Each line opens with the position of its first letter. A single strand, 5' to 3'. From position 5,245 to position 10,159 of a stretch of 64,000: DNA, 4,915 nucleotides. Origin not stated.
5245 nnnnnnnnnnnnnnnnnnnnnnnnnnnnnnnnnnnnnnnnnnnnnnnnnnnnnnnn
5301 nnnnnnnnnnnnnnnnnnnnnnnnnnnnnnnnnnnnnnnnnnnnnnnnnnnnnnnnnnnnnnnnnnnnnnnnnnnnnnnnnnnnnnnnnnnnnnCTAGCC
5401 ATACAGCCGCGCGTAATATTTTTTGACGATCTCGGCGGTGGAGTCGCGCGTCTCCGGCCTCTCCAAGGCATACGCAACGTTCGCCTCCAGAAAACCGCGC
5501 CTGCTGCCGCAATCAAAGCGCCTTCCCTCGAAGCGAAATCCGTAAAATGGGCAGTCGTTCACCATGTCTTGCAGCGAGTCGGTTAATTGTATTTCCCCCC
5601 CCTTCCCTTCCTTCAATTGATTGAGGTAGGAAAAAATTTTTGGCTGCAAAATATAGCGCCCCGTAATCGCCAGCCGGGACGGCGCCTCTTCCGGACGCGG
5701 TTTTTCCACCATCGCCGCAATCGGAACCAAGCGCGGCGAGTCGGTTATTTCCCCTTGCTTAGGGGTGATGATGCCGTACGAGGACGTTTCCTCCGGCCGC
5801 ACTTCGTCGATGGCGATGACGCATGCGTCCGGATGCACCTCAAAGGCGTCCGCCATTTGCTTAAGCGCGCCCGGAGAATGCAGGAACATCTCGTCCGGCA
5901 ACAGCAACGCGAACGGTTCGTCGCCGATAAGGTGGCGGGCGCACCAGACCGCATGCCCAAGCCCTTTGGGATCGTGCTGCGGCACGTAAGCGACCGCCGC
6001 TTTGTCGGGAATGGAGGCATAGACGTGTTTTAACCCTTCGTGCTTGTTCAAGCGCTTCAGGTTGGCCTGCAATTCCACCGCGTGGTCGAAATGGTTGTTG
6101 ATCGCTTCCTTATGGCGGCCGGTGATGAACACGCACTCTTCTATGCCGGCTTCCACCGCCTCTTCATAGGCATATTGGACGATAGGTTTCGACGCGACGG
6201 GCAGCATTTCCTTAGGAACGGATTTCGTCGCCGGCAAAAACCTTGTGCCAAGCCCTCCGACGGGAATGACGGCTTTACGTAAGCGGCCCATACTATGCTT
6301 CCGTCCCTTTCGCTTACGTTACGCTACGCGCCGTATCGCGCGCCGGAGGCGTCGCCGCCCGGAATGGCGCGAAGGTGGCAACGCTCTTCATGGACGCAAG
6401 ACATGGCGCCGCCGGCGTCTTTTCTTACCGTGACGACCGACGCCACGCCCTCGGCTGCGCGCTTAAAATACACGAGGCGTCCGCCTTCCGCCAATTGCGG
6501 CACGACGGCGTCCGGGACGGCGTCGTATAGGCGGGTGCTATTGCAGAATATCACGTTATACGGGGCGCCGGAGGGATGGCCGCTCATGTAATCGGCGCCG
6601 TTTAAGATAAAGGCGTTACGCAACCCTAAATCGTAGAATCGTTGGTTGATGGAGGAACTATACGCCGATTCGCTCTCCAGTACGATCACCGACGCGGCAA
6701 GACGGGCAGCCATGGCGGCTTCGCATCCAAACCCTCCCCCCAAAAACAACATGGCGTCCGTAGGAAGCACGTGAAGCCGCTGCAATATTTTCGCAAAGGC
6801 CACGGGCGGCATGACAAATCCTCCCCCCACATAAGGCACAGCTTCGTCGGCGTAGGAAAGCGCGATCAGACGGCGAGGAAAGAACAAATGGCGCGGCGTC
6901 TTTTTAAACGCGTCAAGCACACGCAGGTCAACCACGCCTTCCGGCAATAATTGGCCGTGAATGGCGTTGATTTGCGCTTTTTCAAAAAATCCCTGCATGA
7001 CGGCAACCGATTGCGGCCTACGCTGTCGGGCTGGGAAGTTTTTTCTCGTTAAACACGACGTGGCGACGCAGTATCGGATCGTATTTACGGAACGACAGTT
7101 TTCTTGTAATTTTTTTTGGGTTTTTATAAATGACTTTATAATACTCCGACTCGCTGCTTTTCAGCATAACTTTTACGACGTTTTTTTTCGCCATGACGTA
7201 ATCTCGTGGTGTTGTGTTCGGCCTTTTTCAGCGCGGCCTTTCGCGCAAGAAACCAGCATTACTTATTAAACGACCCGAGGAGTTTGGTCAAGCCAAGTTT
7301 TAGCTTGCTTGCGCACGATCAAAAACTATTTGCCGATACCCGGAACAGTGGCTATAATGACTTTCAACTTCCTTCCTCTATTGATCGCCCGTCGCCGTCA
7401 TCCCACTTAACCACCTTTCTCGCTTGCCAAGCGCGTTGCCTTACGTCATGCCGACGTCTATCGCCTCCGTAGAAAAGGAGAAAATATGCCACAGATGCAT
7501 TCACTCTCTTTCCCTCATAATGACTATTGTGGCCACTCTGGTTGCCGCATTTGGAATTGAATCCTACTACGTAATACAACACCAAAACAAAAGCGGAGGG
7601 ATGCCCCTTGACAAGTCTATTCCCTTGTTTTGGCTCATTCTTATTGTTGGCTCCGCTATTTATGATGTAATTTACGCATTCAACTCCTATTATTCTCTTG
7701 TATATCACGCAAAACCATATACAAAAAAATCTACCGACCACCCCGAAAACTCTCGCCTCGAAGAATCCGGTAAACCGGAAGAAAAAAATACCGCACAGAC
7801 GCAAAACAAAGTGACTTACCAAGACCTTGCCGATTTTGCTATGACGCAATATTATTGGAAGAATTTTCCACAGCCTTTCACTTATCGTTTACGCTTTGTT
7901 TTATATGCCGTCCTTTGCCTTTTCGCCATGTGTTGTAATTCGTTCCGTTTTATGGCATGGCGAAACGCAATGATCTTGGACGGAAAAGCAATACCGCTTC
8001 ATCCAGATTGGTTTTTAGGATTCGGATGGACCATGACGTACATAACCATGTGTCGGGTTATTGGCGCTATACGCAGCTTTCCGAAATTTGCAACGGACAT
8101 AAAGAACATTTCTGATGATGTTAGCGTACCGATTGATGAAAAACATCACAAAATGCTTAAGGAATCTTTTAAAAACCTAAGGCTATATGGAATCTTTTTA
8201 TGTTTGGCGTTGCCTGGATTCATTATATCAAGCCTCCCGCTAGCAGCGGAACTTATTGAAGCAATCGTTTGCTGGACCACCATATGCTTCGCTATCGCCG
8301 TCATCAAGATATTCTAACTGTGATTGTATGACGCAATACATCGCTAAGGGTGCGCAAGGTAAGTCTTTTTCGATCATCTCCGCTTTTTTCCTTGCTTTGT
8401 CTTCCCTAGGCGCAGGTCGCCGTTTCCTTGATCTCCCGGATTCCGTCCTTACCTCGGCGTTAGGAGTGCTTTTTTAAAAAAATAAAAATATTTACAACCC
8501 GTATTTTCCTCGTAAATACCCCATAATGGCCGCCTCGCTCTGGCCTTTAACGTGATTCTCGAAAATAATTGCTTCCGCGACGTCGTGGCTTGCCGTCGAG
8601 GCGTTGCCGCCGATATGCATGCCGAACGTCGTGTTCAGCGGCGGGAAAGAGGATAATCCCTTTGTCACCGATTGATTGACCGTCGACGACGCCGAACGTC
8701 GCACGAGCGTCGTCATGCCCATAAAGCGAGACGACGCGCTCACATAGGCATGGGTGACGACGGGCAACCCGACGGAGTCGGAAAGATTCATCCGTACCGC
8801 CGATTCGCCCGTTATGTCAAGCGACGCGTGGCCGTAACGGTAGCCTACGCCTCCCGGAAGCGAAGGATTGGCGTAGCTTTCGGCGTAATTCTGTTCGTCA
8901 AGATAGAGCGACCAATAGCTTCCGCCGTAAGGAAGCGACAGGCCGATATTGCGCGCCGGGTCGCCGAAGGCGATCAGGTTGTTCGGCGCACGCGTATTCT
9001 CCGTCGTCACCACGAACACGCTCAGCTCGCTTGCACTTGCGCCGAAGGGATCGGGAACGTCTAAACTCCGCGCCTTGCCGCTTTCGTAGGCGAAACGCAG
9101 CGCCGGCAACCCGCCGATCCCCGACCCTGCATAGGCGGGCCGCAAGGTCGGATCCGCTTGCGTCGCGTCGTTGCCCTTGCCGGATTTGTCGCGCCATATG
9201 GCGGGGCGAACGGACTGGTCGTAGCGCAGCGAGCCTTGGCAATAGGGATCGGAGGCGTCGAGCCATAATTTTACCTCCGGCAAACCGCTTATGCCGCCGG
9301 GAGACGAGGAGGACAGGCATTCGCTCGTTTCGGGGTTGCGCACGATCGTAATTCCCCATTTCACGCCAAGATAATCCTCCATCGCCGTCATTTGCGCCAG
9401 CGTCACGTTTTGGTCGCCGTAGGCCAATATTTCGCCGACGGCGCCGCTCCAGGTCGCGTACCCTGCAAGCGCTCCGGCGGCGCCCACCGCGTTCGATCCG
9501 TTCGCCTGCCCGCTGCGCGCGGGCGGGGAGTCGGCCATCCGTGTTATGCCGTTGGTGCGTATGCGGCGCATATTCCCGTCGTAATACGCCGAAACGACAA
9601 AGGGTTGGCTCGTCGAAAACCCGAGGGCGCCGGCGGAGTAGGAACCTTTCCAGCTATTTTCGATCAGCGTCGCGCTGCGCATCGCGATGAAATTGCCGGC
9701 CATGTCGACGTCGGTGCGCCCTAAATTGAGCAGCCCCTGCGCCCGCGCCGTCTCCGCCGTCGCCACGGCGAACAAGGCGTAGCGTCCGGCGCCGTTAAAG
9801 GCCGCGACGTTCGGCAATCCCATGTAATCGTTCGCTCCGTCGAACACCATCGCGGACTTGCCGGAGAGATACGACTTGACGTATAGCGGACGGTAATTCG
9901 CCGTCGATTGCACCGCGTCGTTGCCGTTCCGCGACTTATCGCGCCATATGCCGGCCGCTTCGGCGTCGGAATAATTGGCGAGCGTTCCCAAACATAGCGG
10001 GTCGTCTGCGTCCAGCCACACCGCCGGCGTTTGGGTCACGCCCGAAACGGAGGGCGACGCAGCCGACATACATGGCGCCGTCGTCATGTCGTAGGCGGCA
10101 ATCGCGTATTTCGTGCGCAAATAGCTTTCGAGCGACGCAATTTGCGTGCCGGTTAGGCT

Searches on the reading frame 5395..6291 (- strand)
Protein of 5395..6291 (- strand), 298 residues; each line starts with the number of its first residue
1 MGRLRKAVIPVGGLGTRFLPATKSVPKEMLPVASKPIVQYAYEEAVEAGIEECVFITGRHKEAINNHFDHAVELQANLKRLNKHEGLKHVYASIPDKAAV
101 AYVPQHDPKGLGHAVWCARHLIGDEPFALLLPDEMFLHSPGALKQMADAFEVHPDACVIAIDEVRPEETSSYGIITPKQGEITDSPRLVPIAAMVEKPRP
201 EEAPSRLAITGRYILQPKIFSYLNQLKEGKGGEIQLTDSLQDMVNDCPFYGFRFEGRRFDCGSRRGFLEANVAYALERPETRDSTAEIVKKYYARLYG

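Call 12: search_protein_families(library=pfam, proteins=[window:5395-6291:-], max_evalue=0.01)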
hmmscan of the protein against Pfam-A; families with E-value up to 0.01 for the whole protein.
window:5395-6291:- (298 aa): 2 families
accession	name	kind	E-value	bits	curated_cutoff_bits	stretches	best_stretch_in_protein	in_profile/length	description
PF00483.29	NTP_transferase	-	4e-32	112.2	21.2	1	6-274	1-242/245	Nucleotidyl transferase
PF12804.13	NTP_transf_3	-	1.2e-07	32.4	27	1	7-165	1-126/160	MobA-like NTP transferase domain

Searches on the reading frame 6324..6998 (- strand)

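Call 12: search_protein_families(library=pfam, proteins=[window:6324-6998:-], max_evalue=0.01)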
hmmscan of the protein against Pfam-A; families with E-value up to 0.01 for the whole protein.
window:6324-6998:- (224 aa): 1 family
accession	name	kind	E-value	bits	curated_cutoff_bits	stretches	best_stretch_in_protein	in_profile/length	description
PF01135.25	PCMT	-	9.8e-18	65.1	20.3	1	16-201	9-194/210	Protein-L-isoaspartate(D-aspartate) O-methyltransferase (PCMT)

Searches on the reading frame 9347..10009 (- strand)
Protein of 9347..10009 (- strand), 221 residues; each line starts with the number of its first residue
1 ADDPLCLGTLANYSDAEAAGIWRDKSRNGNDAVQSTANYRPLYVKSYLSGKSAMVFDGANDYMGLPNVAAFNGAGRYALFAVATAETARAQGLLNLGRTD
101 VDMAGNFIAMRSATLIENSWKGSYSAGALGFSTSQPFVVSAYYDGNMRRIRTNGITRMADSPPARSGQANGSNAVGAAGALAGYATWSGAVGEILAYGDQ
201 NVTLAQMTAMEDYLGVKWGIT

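Call 96: predict_structure(alignment_id=A4)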
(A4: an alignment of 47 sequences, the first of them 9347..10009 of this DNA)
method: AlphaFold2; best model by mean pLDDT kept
length: 221 residues; sequences in the alignment: 47
mean_pLDDT: 92.1   pTM: 0.90
mean pLDDT of the five models: 92.1, 91.7, 91.7, 91.6, 91.1
residues with pLDDT >= 90: 171; 70-90: 41; 50-70: 9; < 50: 0
segments of 3 or more residues with pLDDT < 50: none
pLDDT, mean of each block of 10 residues (from residue 1): 89 94 95 98 96 97 94 89 97 84 80 93 89 97 95 97 76 87 91 96 96 98 88
secondary structure, 60 per line:
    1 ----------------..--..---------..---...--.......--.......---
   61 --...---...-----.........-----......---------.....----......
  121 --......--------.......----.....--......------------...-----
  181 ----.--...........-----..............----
elements in order: E42-48 E51-57 E63-65 E77-85 E91-96 E106-110 E115-120 E123-128 E137-143 E148-152 E155-160 E173-175 E188-198 H204-217

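Call 98: fold_search(model_id=the predicted structure, library=pdb)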
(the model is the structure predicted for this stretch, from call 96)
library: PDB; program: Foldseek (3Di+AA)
matches with E <= 10: 1483; with E <= 0.001: 217
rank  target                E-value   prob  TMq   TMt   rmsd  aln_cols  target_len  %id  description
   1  5hp6                  3.6e-07  1.00  0.58  0.18   8.6       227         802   14  Structure of AbnA, a GH43 extracellular arabinanase from Geobacillus stearothermophilus (a new conformational state) (released 2017-02-01)
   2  5ho2                  5.0e-07  1.00  0.63  0.19   7.4       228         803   14  Crystal structure of AbnA (open conformation), a GH43 extracellular arabinanase from Geobacillus stearothermophilus (released 2017-02-01)
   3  5hon_A                7.7e-07  1.00  0.60  0.63   8.1       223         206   15  Structure of Domain 4 of AbnA, a GH43 extracellular arabinanase from Geobacillus stearothermophilus, in complex with a (released 2017-02-01)
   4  9vyh_p                1.1e-06  1.00  0.62  0.52   5.9       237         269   17  Cyanopodophage Pan3 tailspike (released 2025-11-26)
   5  1ms5_A                1.8e-06  1.00  0.59  0.24   5.3       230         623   14  Triclinic form of Trypanosoma cruzi trans-sialidase, soaked with N-acetylneuraminyl-a-2,3-thio-galactoside (NA-S-Gal) (released 2003-03-25)
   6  5ho0                  2.0e-06  1.00  0.57  0.18   9.9       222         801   15  Crystal structure of AbnA (closed conformation), a GH43 extracellular arabinanase from Geobacillus stearothermophilus (released 2017-02-01)
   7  1ms8_B                3.1e-06  1.00  0.66  0.26   4.0       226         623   12  Triclinic form of Trypanosoma cruzi trans-sialidase, in complex with 3-deoxy-2,3-dehydro-N-acetylneuraminic acid (DANA (released 2003-03-25)
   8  1ms9_A                3.3e-06  1.00  0.61  0.24   5.2       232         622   12  Triclinic form of Trypanosoma cruzi trans-sialidase, in complex with lactose (released 2003-03-25)
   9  1ms8_A                3.5e-06  1.00  0.55  0.22   8.5       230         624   13  Triclinic form of Trypanosoma cruzi trans-sialidase, in complex with 3-deoxy-2,3-dehydro-N-acetylneuraminic acid (DANA (released 2003-03-25)
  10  2a75                  3.9e-06  1.00  0.64  0.25   4.2       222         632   12  Trypanosoma rangeli Sialidase In Complex With 2,3- Difluorosialic Acid (Covalent Intermediate) (released 2005-11-22)
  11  8qft                  4.1e-06  1.00  0.62  0.13   9.3       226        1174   10  X-ray structure of non-toxic non-hemagglutinin (NTNH) protein from botulinum neurotoxin serotype X (released 2024-08-14)
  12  3pjq_A                4.3e-06  1.00  0.66  0.26   3.8       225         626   12  Trypanosoma cruzi trans-sialidase-like inactive isoform (including the natural mutation Tyr342His) in complex with lac (released 2011-06-08)
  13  1ms0_A                4.3e-06  1.00  0.61  0.24   4.4       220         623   14  Monoclinic form of Trypanosoma cruzi trans-sialidase, in complex with 3-deoxy-2,3-dehydro-N-acetylneuraminic acid (DAN (released 2003-03-25)
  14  1ms1_A                4.5e-06  1.00  0.65  0.26   4.1       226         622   13  Monoclinic form of Trypanosoma cruzi trans-sialidase, in complex with 3-deoxy-2,3-dehydro-N-acetylneuraminic acid (DAN (released 2003-03-25)
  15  3v0a_B                4.5e-06  1.00  0.60  0.13   7.7       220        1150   10  2.7 angstrom crystal structure of BoNT/Ai in complex with NTNHA (released 2012-03-14)
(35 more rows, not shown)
